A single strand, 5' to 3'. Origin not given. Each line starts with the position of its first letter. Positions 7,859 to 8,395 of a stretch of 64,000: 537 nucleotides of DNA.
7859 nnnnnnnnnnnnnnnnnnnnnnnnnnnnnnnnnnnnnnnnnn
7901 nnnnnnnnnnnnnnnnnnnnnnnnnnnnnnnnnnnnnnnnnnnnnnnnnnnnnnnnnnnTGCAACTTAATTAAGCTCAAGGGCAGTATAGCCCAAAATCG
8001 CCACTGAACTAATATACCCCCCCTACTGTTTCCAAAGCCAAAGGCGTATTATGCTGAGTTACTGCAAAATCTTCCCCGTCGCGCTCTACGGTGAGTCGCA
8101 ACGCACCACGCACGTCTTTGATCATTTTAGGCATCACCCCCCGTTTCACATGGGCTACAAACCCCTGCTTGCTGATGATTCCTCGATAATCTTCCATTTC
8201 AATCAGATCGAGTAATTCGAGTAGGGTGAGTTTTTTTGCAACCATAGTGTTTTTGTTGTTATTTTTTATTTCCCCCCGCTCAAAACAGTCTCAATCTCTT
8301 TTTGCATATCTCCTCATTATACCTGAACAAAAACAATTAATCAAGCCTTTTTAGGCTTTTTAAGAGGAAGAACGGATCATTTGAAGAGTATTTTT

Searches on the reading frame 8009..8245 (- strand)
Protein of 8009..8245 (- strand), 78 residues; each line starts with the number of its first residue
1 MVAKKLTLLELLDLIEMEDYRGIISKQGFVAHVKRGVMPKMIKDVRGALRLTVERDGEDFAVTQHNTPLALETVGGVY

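Call 66: search_protein_families(library=pfam, proteins=[window:8009-8245:-], max_evalue=1)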
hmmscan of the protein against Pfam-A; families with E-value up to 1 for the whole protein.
window:8009-8245:- (78 aa): 0 families

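Call 67: search_protein_families(library=padloc, proteins=[window:8009-8245:-], max_evalue=1)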
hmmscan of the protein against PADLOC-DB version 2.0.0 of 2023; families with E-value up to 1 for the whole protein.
window:8009-8245:- (78 aa): 0 families

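Call 78: find_homologous_proteins(query=window:8009-8245:-, max_evalue=0.001)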
Query window:8009-8245:- (78 aa): 19 proteins with E <= 0.001 among 20 candidates.
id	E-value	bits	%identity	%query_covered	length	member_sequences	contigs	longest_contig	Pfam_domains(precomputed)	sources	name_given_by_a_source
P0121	1.3e-42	160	100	100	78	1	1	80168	-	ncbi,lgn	-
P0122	1.5e-37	144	88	100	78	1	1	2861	-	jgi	-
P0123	1.2e-33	132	85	100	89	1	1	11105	-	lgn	-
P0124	6.1e-29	117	72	100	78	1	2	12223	-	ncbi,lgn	-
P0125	2.0e-27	112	71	100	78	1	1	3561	-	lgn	-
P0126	2.0e-25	106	64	100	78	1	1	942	-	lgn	-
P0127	3.9e-25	105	67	100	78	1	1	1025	-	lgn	-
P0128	1.3e-24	103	67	100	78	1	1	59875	-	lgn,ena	-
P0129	1.9e-21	93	62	77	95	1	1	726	-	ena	-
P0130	2.6e-21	93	63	100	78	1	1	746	-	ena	-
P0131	4.9e-21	92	62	100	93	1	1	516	-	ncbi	-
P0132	5.4e-21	92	62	100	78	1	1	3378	-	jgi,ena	-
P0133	1.1e-20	91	62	100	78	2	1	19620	-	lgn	-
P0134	2.0e-20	90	62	100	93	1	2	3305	-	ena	-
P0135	5.9e-19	85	59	100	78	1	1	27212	-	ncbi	ncbi:MAG: hypothetical protein V1880_01545 [Patescibacteria group bacterium]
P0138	1.3e-15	75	57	90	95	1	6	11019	-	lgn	-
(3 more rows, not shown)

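Call 80: find_encoding_contigs(protein=P0138, flank=3500, max_places=3)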
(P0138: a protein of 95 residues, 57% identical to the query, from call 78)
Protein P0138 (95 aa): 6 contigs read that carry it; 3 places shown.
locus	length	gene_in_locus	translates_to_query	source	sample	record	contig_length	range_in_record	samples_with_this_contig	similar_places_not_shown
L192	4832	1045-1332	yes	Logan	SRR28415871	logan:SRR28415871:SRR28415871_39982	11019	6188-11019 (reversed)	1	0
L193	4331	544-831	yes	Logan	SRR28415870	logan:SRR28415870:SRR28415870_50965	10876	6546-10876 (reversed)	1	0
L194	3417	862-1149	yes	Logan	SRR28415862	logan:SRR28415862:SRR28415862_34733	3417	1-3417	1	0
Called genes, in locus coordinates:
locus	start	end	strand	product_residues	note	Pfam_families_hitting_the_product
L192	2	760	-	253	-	?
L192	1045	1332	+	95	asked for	-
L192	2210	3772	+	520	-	PF12072:RNase_Y_N, PF00013:KH_1 (weak), PF08668:HDOD (faint), PF01966:HD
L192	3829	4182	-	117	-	PF04845:PurA (weak)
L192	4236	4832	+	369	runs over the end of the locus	PF13439:Glyco_transf_4, PF20706:GT4-conflict, PF00534:Glycos_transf_1, PF13692:Glyco_trans_1_4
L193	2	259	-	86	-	?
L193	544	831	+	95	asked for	-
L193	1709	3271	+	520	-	PF12072:RNase_Y_N, PF00013:KH_1 (weak), PF08668:HDOD (faint), PF01966:HD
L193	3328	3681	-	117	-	PF04845:PurA (weak)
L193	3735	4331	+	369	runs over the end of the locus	PF13439:Glyco_transf_4, PF20706:GT4-conflict, PF00534:Glycos_transf_1, PF13692:Glyco_trans_1_4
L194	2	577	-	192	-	?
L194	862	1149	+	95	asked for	-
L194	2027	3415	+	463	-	?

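Call 86: predict_structure(alignment_id=A5)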
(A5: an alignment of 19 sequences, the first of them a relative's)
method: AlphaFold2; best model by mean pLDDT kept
length: 78 residues; sequences in the alignment: 19
mean_pLDDT: 84.3   pTM: 0.69
mean pLDDT of the five models: 84.3, 81.6, 80.2, 73.8, 68.5
residues with pLDDT >= 90: 25; 70-90: 46; 50-70: 3; < 50: 4
segments of 3 or more residues with pLDDT < 50: 75-78
pLDDT, mean of each block of 10 residues (from residue 1): 84 91 88 87 89 89 85 54
secondary structure, 60 per line:
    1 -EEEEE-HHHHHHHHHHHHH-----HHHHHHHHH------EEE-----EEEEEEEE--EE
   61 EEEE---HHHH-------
elements in order: E2-6 H8-20 H26-34 E41-43 E49-56 E59-64 H68-71

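Call 88: fold_search(model_id=the predicted structure, library=pdb)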
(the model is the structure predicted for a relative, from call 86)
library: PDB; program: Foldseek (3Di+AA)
matches with E <= 10: 318; with E <= 0.001: 0
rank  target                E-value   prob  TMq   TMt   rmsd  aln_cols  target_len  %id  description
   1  2zkz_A                2.6e+00  0.09  0.30  0.28   6.1        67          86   12  Crystal structure of the transcriptional repressor PagR of Bacillus anthracis (released 2009-04-07)
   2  7btb_U                2.6e+00  0.04  0.26  0.21   8.7        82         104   18  Cryo-EM structure of pre-60S ribosome from Saccharomyces cerevisiae rpl4delta63-87 strain at 3.22 Angstroms resolution (released 2020-10-28)
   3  4k2e_B                3.3e+00  0.07  0.30  0.27   6.4        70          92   13  HlyU from Vibrio cholerae N16961 (released 2014-04-30)
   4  8k2c_LU               3.3e+00  0.07  0.30  0.25   9.2        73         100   18  Cryo-EM structure of the human 80S ribosome with Tigecycline (released 2024-07-10)
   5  8w5g_L                3.3e+00  0.07  0.27  0.22   4.0        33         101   18  Cryo-EM structure of Qb-Ab7 (released 2025-02-26)
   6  2hh0_L                3.3e+00  0.07  0.24  0.11   3.7        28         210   21  Structure of an Anti-PrP Fab, P-Clone, in Complex with its Cognate Bovine Peptide Epitope. (released 2006-12-26)
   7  5znx                  3.3e+00  0.06  0.29  0.25   6.4        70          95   11  Crystal structure of CM14-treated HlyU from Vibrio vulnificus (released 2019-04-10)
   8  9b7b_D                3.3e+00  0.06  0.22  0.10   3.8        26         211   23  Crystal structure of humanized 44H10 Fab Version 22 in complex with HLA-DR (HLA-DRA*01:01/HLA-DRB1*04:01) (released 2024-08-07)
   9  8ttf_D                3.3e+00  0.03  0.20  0.16   6.9        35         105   23  NorA double mutant - E222QD307N at pH 7.5 (released 2024-05-29)
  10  6gv1_L                3.6e+00  0.07  0.24  0.11   3.6        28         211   21  Crystal structure of E.coli Multidrug/H+ antiporter MdfA in outward open conformation with bound Fab fragment (released 2018-10-03)
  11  8be1_B                3.6e+00  0.05  0.22  0.10   3.8        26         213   19  SARS-CoV-2 RBD in complex with a Fab fragment of a neutralising antibody mRBD2 (released 2023-01-25)
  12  4ooi_B                3.8e+00  0.06  0.30  0.26   6.4        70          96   13  Reduced HlyU from Vibrio cholerae N16961 (released 2014-12-31)
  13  1aj7_L                3.8e+00  0.06  0.24  0.10   3.7        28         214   21  IMMUNOGLOBULIN 48G7 GERMLINE FAB ANTIBODY COMPLEXED WITH HAPTEN 5-(PARA-NITROPHENYL PHOSPHONATE)-PENTANOIC ACID. AFFIN (released 1997-11-12)
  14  8tjt_C                3.8e+00  0.04  0.22  0.10   3.9        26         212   19  The Fab fragment of an anti-glucagon receptor (GCGR) antibody (released 2024-02-14)
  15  9o55_L                4.0e+00  0.07  0.25  0.19   3.7        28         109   21  Structure of a synthetic antibody (RM010) in complex with a class I MHC presenting a hapten-peptide conjugate (released 2025-07-23)
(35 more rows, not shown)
